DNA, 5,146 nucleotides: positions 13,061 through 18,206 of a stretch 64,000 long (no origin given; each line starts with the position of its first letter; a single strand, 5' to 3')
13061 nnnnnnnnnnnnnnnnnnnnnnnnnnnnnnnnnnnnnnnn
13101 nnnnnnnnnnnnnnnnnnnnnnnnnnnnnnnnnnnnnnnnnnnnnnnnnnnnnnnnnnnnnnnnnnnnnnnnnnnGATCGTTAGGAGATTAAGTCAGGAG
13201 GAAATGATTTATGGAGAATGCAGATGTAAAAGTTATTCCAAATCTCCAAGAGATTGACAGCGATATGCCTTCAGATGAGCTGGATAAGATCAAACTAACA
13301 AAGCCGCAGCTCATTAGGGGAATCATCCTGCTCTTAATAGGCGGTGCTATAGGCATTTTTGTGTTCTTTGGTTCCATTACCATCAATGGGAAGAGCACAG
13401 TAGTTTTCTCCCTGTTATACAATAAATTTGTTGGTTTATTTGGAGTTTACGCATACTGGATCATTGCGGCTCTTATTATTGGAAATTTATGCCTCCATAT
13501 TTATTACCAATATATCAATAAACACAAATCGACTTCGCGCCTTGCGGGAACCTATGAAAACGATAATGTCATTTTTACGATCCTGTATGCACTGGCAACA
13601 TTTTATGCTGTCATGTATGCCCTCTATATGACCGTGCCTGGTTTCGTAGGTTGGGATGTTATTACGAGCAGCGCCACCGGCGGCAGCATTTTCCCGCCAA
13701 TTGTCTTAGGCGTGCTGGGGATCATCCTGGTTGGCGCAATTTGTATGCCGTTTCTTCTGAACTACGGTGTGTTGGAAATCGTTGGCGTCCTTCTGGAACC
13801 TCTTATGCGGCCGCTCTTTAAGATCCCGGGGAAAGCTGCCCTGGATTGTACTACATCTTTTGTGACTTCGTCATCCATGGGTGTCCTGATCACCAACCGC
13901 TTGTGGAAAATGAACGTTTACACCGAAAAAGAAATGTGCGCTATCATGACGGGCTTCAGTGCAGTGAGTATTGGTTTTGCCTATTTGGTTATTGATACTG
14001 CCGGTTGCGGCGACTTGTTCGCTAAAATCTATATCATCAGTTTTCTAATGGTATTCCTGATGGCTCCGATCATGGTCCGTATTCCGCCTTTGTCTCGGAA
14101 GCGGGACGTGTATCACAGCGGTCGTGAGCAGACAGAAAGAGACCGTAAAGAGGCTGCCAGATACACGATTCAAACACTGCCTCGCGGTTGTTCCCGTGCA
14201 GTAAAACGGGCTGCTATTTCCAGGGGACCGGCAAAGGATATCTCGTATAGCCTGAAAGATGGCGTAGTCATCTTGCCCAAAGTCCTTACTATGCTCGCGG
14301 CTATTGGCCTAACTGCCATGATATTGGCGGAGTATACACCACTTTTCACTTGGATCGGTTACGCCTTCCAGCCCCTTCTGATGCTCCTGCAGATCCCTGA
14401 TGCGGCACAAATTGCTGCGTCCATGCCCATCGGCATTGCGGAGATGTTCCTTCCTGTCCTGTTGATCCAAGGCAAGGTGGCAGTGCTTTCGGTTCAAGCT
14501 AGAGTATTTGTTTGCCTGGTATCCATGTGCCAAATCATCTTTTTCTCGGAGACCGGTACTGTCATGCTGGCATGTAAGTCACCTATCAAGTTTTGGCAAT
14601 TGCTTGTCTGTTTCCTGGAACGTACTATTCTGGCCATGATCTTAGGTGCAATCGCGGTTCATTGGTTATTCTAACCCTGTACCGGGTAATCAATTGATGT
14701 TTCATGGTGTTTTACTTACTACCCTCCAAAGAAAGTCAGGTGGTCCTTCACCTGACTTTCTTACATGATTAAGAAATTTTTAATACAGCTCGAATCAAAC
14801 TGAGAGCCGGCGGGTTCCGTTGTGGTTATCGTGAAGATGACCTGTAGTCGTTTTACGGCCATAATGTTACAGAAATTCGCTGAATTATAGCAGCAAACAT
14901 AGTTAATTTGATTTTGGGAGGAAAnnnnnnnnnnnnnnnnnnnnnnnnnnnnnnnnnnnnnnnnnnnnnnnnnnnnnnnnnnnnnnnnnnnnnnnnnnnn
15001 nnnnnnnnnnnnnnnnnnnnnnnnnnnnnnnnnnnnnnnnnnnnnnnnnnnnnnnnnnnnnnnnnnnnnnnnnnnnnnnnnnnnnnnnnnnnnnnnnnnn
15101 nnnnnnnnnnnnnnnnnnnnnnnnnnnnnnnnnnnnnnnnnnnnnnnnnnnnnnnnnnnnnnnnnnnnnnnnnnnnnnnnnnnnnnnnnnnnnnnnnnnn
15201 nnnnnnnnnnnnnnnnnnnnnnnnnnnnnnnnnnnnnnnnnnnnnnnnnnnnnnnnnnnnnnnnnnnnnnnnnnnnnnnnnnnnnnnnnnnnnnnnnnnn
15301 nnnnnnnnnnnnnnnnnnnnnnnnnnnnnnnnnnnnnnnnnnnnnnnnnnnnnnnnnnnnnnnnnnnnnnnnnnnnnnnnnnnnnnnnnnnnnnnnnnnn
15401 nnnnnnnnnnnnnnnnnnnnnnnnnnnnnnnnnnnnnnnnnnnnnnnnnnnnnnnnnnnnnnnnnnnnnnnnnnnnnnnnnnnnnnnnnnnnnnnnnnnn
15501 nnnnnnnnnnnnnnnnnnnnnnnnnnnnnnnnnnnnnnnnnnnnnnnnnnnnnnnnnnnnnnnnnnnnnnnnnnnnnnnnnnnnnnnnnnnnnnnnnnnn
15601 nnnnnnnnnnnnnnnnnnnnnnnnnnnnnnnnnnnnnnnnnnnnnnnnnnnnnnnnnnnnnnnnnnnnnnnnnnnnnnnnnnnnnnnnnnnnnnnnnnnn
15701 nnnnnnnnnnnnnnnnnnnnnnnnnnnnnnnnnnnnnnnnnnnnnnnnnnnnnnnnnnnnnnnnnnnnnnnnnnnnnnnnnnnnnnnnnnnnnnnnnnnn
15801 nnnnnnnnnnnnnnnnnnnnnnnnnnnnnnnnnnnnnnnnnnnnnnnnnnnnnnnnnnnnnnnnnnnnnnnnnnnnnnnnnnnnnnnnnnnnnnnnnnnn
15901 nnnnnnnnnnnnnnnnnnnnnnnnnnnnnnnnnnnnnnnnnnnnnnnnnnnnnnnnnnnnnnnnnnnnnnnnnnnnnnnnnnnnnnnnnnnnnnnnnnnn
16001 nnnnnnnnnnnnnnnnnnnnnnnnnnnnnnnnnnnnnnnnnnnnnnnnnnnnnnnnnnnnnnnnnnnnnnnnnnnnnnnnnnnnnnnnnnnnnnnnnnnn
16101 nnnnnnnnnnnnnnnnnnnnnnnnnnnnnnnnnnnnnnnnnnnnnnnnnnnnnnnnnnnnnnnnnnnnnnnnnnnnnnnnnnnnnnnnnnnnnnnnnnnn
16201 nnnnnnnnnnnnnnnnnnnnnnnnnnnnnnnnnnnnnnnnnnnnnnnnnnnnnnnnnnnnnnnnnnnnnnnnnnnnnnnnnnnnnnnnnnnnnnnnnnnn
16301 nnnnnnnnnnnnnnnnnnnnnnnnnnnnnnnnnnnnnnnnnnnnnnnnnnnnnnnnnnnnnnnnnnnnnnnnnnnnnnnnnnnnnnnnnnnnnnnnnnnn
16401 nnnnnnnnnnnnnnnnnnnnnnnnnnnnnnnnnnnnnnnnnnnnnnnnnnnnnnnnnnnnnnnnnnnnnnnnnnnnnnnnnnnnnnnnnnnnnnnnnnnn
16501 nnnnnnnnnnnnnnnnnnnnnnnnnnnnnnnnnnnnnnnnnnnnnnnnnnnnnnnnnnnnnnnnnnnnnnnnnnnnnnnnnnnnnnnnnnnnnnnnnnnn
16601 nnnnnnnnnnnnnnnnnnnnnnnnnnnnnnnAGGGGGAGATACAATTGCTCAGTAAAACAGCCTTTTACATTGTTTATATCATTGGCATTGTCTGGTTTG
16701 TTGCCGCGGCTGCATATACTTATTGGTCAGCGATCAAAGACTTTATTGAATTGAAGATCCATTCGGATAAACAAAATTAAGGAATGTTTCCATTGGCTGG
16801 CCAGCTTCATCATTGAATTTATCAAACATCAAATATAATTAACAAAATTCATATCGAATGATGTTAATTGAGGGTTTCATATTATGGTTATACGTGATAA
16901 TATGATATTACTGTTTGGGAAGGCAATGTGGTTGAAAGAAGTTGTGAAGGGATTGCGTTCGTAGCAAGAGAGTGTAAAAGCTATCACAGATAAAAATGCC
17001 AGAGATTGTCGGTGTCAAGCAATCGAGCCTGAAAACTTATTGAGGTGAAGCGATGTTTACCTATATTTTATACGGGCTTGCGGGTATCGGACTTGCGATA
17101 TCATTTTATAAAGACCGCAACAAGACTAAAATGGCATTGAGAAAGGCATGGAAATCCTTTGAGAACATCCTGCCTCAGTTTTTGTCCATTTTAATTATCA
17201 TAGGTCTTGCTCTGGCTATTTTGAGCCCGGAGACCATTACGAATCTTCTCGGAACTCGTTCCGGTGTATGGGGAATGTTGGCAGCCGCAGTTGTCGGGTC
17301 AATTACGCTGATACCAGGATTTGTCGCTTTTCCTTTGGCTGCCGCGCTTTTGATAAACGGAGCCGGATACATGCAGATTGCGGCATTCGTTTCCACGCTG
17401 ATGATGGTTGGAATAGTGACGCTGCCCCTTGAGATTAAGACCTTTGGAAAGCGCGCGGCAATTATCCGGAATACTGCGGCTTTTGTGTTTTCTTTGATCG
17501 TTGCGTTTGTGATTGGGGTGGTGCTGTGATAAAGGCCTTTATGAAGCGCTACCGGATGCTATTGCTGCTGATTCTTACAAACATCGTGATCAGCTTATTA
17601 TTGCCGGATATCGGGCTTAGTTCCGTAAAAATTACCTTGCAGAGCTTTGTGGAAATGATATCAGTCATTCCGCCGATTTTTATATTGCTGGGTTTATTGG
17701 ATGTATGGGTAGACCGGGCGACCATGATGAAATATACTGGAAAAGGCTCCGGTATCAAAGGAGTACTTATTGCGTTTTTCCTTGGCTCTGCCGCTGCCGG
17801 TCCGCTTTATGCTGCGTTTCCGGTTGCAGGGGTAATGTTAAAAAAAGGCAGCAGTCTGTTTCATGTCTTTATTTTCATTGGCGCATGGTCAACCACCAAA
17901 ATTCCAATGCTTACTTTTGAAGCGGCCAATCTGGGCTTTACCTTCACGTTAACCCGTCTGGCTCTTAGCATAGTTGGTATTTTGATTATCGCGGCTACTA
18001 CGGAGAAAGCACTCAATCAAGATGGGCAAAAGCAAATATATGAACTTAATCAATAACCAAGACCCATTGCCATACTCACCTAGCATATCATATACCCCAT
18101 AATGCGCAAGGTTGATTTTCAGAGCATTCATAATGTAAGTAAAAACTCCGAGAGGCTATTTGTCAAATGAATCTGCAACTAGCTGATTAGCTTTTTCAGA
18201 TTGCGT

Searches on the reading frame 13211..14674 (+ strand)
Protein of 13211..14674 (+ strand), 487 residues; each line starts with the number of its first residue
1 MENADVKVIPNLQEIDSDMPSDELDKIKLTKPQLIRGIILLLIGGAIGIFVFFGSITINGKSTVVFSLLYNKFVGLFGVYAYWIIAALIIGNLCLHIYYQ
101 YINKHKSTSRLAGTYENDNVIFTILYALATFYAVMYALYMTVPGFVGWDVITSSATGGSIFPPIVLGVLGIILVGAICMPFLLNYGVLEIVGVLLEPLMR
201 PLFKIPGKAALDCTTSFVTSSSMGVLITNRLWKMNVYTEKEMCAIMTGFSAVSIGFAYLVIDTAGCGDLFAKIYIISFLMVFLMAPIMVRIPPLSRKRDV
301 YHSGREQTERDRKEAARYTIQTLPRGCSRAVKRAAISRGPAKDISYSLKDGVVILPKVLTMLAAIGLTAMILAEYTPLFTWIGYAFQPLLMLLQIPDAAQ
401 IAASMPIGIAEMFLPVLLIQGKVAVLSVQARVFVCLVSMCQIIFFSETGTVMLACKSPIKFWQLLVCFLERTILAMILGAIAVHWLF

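Call 17: search_protein_families(library=ncbifam, max_evalue=1e-25, proteins=[window:13211-14674:+])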
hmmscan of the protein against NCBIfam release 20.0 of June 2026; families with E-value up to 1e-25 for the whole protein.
window:13211-14674:+ (487 aa): 0 families

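Call 24: find_encoding_contigs(protein=window:13211-14674:+, flank=1000, max_places=3)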
Protein window:13211-14674:+ (487 aa): no gene with exactly this product is on record in the collection.

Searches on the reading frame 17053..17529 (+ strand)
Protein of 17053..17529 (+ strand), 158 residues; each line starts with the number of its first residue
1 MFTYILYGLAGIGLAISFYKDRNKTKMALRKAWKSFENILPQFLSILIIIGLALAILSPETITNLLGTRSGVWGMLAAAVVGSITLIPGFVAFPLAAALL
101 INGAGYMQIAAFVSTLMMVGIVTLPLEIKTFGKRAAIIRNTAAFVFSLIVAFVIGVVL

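Call 8: search_protein_families(library=ncbifam, proteins=[window:17053-17529:+])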
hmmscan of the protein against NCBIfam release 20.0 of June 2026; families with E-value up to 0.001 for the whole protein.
window:17053-17529:+ (158 aa): 1 family
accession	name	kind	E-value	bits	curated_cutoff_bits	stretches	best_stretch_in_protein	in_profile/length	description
NF040736.1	efflux_SaoE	equivalog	0.00077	18.8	325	1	47-154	26-294/352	efflux transporter SaoE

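Call 9: search_protein_families(library=pfam, proteins=[window:17053-17529:+])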
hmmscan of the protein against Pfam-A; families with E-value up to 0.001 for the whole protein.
window:17053-17529:+ (158 aa): 1 family
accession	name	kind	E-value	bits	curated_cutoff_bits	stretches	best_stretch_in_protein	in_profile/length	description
PF03773.19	ArsP_1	-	2.3e-05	24.1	32.3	1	38-157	15-130/294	Predicted permease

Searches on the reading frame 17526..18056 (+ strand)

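Call 8: search_protein_families(library=ncbifam, proteins=[window:17526-18056:+])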
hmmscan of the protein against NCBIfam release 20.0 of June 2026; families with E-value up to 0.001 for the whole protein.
window:17526-18056:+ (176 aa): 0 families

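Call 9: search_protein_families(library=pfam, proteins=[window:17526-18056:+])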
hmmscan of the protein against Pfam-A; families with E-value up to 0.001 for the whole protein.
window:17526-18056:+ (176 aa): 1 family
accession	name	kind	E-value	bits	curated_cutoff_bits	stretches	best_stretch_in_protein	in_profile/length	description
PF03773.19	ArsP_1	-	1.6e-10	41.1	32.3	1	35-170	7-142/294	Predicted permease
